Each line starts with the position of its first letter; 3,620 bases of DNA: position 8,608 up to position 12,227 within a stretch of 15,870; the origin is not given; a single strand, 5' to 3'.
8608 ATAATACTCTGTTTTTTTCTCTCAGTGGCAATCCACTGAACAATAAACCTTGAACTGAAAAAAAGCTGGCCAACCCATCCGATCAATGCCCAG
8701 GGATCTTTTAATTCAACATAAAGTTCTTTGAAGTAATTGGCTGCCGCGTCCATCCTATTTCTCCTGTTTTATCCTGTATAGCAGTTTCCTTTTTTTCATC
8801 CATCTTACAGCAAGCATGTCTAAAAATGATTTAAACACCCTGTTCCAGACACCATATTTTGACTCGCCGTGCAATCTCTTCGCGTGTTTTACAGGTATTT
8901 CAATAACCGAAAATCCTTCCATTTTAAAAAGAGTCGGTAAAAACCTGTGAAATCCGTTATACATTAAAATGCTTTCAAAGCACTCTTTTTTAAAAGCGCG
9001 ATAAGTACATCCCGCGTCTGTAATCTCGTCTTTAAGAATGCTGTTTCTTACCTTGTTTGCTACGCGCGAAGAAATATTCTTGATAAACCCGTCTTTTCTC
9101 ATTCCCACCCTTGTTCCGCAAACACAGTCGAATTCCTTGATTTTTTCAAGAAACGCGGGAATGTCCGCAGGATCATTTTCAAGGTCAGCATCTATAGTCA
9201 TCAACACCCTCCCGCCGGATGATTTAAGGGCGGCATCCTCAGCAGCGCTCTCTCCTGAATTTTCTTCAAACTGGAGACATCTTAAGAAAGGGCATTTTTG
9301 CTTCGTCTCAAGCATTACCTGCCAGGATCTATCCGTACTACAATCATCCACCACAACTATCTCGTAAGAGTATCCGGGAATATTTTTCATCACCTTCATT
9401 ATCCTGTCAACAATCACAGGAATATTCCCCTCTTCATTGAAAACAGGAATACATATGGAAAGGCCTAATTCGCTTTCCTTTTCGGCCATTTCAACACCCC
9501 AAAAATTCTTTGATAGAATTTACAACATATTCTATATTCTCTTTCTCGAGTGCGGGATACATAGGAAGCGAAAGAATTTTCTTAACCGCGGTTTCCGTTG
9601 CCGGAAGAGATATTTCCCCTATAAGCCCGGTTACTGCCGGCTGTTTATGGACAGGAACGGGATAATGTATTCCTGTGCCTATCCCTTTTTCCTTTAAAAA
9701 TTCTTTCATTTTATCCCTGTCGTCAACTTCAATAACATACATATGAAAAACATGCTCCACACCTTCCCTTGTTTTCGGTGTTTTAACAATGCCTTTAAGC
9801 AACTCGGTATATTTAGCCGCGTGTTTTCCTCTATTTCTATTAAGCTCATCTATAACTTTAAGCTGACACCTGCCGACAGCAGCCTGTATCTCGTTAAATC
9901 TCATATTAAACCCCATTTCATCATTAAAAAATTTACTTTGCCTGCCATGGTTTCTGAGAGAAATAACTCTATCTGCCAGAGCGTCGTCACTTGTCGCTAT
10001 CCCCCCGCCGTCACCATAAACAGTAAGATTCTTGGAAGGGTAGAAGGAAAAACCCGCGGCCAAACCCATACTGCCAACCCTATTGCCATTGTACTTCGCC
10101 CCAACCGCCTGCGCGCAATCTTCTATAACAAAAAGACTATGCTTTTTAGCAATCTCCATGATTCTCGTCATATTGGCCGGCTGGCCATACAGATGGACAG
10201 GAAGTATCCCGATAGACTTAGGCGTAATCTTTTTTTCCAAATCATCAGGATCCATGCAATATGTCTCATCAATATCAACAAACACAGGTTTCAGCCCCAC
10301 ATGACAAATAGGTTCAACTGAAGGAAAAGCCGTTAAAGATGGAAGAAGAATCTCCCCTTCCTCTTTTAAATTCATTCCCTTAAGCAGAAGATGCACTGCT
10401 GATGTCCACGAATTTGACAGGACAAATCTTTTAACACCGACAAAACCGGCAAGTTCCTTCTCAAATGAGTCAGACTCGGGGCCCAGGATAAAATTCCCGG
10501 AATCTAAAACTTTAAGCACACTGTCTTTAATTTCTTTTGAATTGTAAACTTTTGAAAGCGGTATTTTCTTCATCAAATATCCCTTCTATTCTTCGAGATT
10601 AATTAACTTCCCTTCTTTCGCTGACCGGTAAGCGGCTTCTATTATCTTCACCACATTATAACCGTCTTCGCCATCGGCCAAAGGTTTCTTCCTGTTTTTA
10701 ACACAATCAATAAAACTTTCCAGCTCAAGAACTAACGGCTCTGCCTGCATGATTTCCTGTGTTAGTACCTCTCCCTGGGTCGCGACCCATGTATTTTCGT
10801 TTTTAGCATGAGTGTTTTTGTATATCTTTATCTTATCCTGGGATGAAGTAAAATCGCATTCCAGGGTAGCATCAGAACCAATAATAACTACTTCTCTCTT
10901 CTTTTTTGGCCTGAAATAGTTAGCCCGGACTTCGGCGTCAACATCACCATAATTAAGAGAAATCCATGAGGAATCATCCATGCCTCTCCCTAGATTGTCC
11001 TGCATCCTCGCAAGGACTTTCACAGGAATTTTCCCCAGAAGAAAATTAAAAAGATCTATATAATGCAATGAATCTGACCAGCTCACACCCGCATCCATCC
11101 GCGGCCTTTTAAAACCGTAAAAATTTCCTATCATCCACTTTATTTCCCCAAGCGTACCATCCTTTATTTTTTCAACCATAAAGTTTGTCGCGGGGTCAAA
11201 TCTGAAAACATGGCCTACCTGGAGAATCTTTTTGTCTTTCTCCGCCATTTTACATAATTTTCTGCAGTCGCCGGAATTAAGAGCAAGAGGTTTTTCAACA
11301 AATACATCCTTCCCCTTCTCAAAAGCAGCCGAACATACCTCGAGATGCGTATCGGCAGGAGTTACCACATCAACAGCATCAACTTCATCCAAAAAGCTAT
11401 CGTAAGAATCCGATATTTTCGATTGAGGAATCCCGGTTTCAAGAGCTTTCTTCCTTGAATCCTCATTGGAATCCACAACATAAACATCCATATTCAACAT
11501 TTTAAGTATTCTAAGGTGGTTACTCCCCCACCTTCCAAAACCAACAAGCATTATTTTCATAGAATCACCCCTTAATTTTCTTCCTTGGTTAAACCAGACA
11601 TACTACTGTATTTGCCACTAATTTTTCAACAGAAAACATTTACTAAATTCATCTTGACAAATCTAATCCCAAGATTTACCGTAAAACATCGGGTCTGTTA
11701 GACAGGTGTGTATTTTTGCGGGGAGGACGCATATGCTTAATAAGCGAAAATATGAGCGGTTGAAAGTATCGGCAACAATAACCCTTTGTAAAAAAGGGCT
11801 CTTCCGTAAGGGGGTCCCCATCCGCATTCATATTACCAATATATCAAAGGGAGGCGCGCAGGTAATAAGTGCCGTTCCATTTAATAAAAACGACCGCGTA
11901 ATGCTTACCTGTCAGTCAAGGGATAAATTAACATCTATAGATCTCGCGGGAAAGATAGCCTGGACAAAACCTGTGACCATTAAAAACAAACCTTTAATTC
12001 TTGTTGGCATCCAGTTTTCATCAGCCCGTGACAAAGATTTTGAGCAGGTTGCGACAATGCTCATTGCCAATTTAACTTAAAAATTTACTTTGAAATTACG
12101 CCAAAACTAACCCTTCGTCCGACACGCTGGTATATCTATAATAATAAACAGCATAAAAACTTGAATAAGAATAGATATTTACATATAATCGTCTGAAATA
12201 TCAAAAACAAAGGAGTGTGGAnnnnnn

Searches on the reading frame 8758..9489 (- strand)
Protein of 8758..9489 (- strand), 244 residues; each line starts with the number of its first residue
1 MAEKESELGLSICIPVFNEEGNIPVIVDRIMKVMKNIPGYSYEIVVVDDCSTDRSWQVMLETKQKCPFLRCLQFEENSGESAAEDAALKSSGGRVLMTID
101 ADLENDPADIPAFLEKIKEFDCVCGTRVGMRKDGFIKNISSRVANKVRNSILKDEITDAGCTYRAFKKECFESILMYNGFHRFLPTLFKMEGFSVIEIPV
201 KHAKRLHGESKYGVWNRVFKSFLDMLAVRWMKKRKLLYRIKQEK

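Call 79: search_protein_families(library=pfam, proteins=[window:8758-9489:-], max_evalue=0.0001)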
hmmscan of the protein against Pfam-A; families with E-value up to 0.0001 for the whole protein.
window:8758-9489:- (244 aa): 1 family
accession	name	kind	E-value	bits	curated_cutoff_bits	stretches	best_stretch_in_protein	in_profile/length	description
PF00535.33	Glycos_transf_2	-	2e-28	99.8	23.3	1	11-174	1-167/168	Glycosyl transferase family 2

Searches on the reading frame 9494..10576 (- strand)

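Call 79: search_protein_families(library=pfam, proteins=[window:9494-10576:-], max_evalue=0.0001)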
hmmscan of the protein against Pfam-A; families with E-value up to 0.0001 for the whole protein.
window:9494-10576:- (361 aa): 1 family
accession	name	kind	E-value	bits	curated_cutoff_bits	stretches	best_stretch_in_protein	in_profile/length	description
PF01041.23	DegT_DnrJ_EryC1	-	2.4e-109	366.3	19.8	1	13-355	4-359/360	DegT/DnrJ/EryC1/StrS aminotransferase family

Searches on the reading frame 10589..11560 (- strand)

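Call 79: search_protein_families(library=pfam, proteins=[window:10589-11560:-], max_evalue=0.0001)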
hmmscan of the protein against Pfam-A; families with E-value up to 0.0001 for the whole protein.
window:10589-11560:- (324 aa): 4 families
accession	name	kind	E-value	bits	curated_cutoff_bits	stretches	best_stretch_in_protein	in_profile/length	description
PF01408.29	GFO_IDH_MocA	-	6.1e-21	75.8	24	1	2-117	2-120/120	Oxidoreductase family, NAD-binding Rossmann fold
PF02894.22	GFO_IDH_MocA_C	-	2e-16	60.9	22.9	1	130-321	2-217/218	Oxidoreductase family, C-terminal alpha/beta domain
PF22725.1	GFO_IDH_MocA_C3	-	3.6e-08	33.9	27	1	130-234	6-124/124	GFO/IDH/MocA C-terminal domain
PF02826.25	2-Hacid_dh_C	-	6.4e-05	22.8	25.1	1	2-72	38-106/178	D-isomer specific 2-hydroxyacid dehydrogenase, NAD binding domain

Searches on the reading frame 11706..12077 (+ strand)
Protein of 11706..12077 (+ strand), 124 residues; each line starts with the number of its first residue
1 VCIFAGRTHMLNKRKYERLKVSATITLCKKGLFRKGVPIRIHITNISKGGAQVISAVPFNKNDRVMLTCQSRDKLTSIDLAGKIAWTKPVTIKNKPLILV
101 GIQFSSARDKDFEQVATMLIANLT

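Call 79: search_protein_families(library=pfam, proteins=[window:11706-12077:+], max_evalue=0.0001)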
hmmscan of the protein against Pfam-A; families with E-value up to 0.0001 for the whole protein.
window:11706-12077:+ (124 aa): 1 family
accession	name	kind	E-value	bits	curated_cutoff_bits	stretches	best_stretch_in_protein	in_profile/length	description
PF07238.19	PilZ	-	1.9e-13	51.1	22.5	1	12-119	1-100/102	PilZ domain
